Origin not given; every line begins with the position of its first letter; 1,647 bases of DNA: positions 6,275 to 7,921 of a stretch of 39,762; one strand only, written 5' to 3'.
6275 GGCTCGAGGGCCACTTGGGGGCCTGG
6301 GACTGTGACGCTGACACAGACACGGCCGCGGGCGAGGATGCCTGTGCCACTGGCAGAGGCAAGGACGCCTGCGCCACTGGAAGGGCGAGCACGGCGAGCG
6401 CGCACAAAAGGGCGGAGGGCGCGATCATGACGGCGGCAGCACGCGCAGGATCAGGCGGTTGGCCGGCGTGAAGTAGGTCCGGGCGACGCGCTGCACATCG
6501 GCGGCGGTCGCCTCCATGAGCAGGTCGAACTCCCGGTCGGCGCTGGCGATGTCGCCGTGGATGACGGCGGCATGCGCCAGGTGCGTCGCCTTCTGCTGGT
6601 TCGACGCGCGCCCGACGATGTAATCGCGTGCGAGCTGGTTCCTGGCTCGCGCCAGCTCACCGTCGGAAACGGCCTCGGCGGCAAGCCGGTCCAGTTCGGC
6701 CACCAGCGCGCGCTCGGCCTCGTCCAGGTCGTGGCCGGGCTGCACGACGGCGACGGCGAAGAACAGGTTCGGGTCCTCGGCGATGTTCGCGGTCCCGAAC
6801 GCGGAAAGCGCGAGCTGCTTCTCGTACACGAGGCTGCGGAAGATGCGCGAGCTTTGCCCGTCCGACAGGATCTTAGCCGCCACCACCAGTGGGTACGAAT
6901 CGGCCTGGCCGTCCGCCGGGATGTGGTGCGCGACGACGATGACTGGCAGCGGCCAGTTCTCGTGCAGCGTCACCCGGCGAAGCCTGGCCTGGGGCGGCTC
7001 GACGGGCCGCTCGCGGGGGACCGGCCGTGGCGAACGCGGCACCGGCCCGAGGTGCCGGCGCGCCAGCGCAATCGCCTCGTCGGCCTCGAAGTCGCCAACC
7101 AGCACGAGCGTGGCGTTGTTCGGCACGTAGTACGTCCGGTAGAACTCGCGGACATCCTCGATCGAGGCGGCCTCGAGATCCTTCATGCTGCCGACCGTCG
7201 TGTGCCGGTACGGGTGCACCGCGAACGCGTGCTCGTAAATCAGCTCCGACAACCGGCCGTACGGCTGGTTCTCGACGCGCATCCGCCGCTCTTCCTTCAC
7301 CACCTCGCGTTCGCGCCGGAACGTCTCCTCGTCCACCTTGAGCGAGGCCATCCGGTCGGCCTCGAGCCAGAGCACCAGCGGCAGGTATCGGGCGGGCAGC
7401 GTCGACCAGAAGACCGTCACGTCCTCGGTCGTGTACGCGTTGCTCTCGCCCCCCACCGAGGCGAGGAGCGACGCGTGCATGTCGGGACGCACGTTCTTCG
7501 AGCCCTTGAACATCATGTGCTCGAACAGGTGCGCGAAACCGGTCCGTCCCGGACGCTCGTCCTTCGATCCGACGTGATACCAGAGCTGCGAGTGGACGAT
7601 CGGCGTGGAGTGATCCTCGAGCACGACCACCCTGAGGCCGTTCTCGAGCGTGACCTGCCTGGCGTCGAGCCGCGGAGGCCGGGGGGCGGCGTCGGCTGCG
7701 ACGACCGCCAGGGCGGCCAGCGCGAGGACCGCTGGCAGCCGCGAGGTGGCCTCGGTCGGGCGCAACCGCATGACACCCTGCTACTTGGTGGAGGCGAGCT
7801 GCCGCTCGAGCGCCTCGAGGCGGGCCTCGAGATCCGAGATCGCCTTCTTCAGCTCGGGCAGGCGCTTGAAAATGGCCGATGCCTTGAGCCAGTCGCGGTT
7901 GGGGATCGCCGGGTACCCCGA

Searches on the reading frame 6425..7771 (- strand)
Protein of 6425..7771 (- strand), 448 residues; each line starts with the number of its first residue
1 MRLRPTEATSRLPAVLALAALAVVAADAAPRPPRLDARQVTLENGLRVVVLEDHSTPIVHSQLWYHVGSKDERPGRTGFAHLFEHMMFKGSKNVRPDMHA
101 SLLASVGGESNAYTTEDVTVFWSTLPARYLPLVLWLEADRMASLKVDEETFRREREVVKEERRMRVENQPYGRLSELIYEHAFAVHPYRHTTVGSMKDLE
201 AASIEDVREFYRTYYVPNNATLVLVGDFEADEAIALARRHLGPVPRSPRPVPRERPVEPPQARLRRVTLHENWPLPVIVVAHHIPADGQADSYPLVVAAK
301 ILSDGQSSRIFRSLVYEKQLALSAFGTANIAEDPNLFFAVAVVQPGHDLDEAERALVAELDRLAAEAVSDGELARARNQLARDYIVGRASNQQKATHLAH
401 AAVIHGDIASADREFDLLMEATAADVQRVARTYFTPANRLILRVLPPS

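Call 76: find_encoding_contigs(protein=window:6425-7771:-, flank=8000, max_places=1)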
Protein window:6425-7771:- (448 aa): no gene with exactly this product is on record in the collection.

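Call 80: search_solved_structures(query=window:6425-7771:-, max_evalue=0.00001)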
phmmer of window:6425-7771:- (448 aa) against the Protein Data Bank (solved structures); distinct sequences matched with E-value up to 0.00001: 74 (the best 60 are shown).
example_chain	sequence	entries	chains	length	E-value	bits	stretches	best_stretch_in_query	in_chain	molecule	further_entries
3amj_C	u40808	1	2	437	1.5e-78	268.1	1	34-445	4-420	zinc peptidase active subunit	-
3ami_A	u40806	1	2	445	1.6e-78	268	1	34-445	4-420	zinc peptidase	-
4nnz_A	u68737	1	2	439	4.2e-78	266.6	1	38-446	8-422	Probable zinc protease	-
5euf_A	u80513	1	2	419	1.3e-56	195.7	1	39-437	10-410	Protease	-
8bep_B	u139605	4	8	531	1.3e-27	100.3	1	36-436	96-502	Probable mitochondrial-processing peptidase subunit beta, mitochondrial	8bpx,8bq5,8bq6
6ofs_A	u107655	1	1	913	2.3e-27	99.4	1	41-373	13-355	Probable zinc protease PqqL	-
3eoq_A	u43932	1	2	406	1.7e-25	93.3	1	38-429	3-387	Putative zinc protease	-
8zno_B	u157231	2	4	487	2.6e-25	92.7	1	36-433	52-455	Mitochondrial-processing peptidase subunit beta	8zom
7v4y_A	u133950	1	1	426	1.9e-24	89.8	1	37-429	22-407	Putative zinc protease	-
9f5x_1M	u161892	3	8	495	1.9e-24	89.8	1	36-411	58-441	MPP-Beta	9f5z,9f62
3hdi_A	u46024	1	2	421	7.2e-24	87.9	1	40-434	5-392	Processing protease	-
9h8t_L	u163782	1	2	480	2.2e-22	83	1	11-300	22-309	Ubiquinol-cytochrome c reductase core protein 1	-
8ab6_A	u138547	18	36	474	3.1e-22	82.6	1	37-383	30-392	YALI0A14806p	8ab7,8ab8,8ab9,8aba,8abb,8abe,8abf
9cg3_L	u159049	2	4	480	1.9e-21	79.9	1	11-301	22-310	Cytochrome b-c1 complex subunit 1, mitochondrial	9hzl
9g9t_D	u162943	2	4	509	3.3e-21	79.1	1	7-256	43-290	Putative peptidase M16 family protein | Putative peptidase M16 family potein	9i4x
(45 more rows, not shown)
